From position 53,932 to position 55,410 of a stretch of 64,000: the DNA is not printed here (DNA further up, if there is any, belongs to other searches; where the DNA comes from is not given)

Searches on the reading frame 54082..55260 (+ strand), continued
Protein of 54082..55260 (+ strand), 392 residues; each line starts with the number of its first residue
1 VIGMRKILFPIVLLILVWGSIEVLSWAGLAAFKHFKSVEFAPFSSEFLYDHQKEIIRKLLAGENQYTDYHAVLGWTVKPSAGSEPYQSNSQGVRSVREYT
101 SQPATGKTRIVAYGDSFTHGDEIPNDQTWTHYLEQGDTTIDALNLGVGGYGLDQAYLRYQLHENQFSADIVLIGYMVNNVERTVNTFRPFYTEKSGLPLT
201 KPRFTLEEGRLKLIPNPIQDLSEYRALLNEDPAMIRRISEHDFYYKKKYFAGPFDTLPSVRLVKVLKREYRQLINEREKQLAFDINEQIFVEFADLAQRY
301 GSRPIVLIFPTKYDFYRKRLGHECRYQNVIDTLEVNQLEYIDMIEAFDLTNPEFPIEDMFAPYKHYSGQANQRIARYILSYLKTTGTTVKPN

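Call 89: search_protein_families(library=pfam, alignment_id=A5, max_evalue=0.00001)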
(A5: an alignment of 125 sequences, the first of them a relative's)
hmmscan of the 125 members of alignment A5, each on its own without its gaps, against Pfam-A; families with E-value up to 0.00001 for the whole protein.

A. member 1, L088:7489-7830:+ (113 aa): 0 families

B. families by the number of members that match (of 125 scanned): 116 families (the first 25 are shown)
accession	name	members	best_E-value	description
PF04055.27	Radical_SAM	4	5.6e-25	Radical SAM superfamily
PF00535.33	Glycos_transf_2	4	2.3e-24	Glycosyl transferase family 2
PF04226.18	Transgly_assoc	4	3.1e-11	Transglycosylase associated protein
PF13692.12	Glyco_trans_1_4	3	6.7e-32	Glycosyl transferases group 1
PF13439.12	Glyco_transf_4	3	5.8e-15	Glycosyltransferase Family 4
PF13641.12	Glyco_tranf_2_3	3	3.3e-11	Glycosyltransferase like family 2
PF01370.27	Epimerase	3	2.1e-10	NAD dependent epimerase/dehydratase family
PF07238.19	PilZ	3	1.2e-09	PilZ domain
PF10111.15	Glyco_tranf_2_2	3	8.3e-09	Glycosyltransferase like family 2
PF11066.14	DUF2867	2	1.2e-35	Protein of unknown function (DUF2867)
PF00534.26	Glycos_transf_1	2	9.4e-34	Glycosyl transferases group 1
PF01145.31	Band_7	2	1.8e-28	SPFH domain / Band 7 family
PF02310.24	B12-binding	2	3.8e-24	B12 binding domain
PF13460.12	NAD_binding_10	2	2e-16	NAD(P)H-binding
PF05368.20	NmrA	2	3.4e-14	NmrA-like family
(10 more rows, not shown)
